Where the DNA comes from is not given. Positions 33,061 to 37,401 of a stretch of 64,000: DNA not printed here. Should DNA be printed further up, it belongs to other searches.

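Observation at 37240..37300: Deletion junction fusing a 5'-truncated yeeJ adhesin gene to a hypE remnant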

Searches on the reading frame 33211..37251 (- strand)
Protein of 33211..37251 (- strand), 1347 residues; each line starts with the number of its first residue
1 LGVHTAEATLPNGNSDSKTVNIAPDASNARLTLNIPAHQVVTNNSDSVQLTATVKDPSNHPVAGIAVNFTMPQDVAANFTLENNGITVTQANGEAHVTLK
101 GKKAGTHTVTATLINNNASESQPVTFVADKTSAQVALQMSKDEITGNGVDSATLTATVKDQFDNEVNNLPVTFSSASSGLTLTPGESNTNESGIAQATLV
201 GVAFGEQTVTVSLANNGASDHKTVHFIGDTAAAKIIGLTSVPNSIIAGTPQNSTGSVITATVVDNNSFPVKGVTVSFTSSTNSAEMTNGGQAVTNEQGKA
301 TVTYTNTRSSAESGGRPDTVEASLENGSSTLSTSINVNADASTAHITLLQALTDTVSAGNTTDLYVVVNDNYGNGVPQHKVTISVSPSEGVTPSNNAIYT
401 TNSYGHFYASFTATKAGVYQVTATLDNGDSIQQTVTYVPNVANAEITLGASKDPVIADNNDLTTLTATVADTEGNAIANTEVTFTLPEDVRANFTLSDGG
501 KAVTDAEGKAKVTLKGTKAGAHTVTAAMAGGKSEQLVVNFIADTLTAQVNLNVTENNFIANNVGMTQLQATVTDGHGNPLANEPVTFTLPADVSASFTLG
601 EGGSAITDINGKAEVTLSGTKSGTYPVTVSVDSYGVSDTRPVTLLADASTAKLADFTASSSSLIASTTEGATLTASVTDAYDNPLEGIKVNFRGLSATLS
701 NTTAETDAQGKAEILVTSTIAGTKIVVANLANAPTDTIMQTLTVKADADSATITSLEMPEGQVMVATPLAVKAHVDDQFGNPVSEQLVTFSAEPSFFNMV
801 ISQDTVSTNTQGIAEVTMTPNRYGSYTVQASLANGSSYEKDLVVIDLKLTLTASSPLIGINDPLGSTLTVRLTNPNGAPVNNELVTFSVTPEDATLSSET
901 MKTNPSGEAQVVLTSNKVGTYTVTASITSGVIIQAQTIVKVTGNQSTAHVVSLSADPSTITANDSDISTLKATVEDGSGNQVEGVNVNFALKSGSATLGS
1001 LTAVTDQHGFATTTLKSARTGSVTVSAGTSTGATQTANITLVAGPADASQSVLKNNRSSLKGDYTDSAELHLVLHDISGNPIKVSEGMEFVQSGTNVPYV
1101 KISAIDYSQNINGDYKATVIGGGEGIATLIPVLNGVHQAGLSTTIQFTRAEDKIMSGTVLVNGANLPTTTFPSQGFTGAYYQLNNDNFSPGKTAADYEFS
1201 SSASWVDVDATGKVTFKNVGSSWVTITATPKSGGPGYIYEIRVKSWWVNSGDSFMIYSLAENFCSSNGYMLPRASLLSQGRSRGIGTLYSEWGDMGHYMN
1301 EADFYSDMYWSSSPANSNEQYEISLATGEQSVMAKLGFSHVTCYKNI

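Call 26: find_encoding_contigs(protein=window:33211-37251:-, flank=10000, max_places=10)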
Protein window:33211-37251:- (1347 aa): 11 contigs read that carry it; 4 places shown.
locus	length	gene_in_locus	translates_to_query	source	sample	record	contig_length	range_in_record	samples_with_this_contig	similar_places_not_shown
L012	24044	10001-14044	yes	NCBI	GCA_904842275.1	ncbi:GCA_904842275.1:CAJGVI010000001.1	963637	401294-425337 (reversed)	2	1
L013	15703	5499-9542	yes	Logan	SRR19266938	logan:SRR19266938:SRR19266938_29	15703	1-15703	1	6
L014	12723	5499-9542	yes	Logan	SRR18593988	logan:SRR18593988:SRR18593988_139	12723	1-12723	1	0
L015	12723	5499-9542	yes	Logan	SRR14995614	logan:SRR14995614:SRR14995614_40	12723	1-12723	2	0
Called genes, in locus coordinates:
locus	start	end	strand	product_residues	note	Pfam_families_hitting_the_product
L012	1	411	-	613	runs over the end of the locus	PF05729:NACHT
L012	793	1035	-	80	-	PF22470:Histone_HNS_N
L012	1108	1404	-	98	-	-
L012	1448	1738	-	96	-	-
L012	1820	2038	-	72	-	PF05930:Phage_AlpA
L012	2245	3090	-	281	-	PF19924:DUF6387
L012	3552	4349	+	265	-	PF06167:Peptidase_M90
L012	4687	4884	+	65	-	PF13356:Arm-DNA-bind_3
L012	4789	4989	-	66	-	PF12834:Phage_int_SAM_2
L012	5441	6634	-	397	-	PF07690:MFS_1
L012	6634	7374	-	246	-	PF00702:Hydrolase, PF12710:HAD (weak), PF13344:Hydrolase_6 (faint), PF13419:HAD_2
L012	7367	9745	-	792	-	PF00708:Acylphosphatase, PF07503:zf-HYPF, PF01300:Sua5_yciO_yrdC, PF17788:HypF_C, PF22521:HypF_C_2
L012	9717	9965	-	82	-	PF02769:AIRS_C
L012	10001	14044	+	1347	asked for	PF02369:Big_1, PF09134:Invasin_D3, PF02369:Big_1, PF09134:Invasin_D3, PF02369:Big_1, PF02369:Big_1, PF09134:Invasin_D3, PF02369:Big_1, +11 more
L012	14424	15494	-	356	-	PF01075:Glyco_transf_9 (weak)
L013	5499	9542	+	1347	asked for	PF02369:Big_1, PF09134:Invasin_D3, PF02369:Big_1, PF09134:Invasin_D3, PF02369:Big_1, PF02369:Big_1, PF09134:Invasin_D3, PF02369:Big_1, +11 more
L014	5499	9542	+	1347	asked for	PF02369:Big_1, PF09134:Invasin_D3, PF02369:Big_1, PF09134:Invasin_D3, PF02369:Big_1, PF02369:Big_1, PF09134:Invasin_D3, PF02369:Big_1, +11 more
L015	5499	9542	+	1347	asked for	PF02369:Big_1, PF09134:Invasin_D3, PF02369:Big_1, PF09134:Invasin_D3, PF02369:Big_1, PF02369:Big_1, PF09134:Invasin_D3, PF02369:Big_1, +11 more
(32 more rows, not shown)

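Call 35: profile_search(protein=window:33211-36810:-)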
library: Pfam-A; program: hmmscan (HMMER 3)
A. the first sequence (1200 residues): domains with independent E <= 10: 54; with E <= 0.001: 21
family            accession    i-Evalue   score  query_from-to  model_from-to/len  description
Big_1             PF02369.22    1.8e-19    70.1     299-394         2-93/93  Bacterial Ig-like domain (group 1)
Big_1             PF02369.22      2e-18    66.7     402-495         2-90/93  Bacterial Ig-like domain (group 1)
Big_1             PF02369.22    1.1e-16    61.2     804-894         2-92/93  Bacterial Ig-like domain (group 1)
Big_1             PF02369.22    2.5e-15    56.8     719-790        19-89/93  Bacterial Ig-like domain (group 1)
Big_1             PF02369.22    3.4e-15    56.4       1-80         15-93/93  Bacterial Ig-like domain (group 1)
Big_1             PF02369.22    1.8e-13    50.8     508-590         3-87/93  Bacterial Ig-like domain (group 1)
Big_1             PF02369.22    2.1e-12    47.4     623-693        20-88/93  Bacterial Ig-like domain (group 1)
Big_1             PF02369.22    3.3e-11    43.6     213-290        17-92/93  Bacterial Ig-like domain (group 1)
Invasin_D3        PF09134.16    2.1e-10    41.4     805-897         6-98/98  Invasin, domain 3
Invasin_D3        PF09134.16    6.2e-10    39.9     297-395         3-97/98  Invasin, domain 3
Big_1             PF02369.22    1.7e-08    34.9     104-187        14-89/93  Bacterial Ig-like domain (group 1)
Invasin_D3        PF09134.16    9.5e-08    32.9     400-499         3-97/98  Invasin, domain 3
Invasin_D3        PF09134.16    7.9e-07    30.0     900-1001        1-96/98  Invasin, domain 3
Invasin_D3        PF09134.16    1.1e-06    29.5       1-80         18-96/98  Invasin, domain 3
Invasin_D3        PF09134.16    7.1e-06    26.9     711-794        14-95/98  Invasin, domain 3
Invasin_D3        PF09134.16    1.6e-05    25.8     205-292        11-97/98  Invasin, domain 3
Invasin_D3        PF09134.16    3.7e-05    24.6     507-597         5-93/98  Invasin, domain 3
Invasin_D4        PF21764.3     0.00013    22.8    1012-1071        3-61/88  Invasin, domain 4
Invasin_D3        PF09134.16    0.00014    22.8     624-687        24-84/98  Invasin, domain 3
Ig_GEX2_N         PF23616.1     0.00017    22.1     206-277        11-90/105  GEX2 N-terminal Ig-like domain
MG4               PF17789.7     0.00034    21.2     720-780        17-75/95  Macroglobulin domain MG4
PKD               PF00801.26      0.007    16.8     434-484        13-65/80  PKD domain
CarboxypepD_reg   PF13620.12      0.011    16.5     421-503         2-75/82  Carboxypeptidase regulatory-like domain
Big_3_5           PF16640.11      0.011    16.7     313-384        11-72/88  Bacterial Ig-like domain (group 3)
Filamin           PF00630.25      0.022    16.0     209-280        17-84/93  Filamin/ABP280 repeat
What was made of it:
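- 33208..37280 (-): 5'-truncated yeeJ-type inverse-autotransporter gene. It retains the last 2 nt of codon 1306, codons 1307-2662 and the stop. The frame stays open to 37293, and gene callers report a 1,347-aa product from a TTG at 37251. Pfam finds only Big_1, Invasin_D3 and Invasin_D4 (call 35).
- On Inverse autotransporter (type Ve, intimin/invasin/YeeJ family): At least nine Big_1 hits plus Invasin_D3 hits and one Invasin_D4 hit in the last 1,200 residues (call 35).
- Checked: The remnant carries only Big_1, Invasin_D3 and Invasin_D4 domains (call 35).
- The remnant has only Ig-like domains (call 35).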
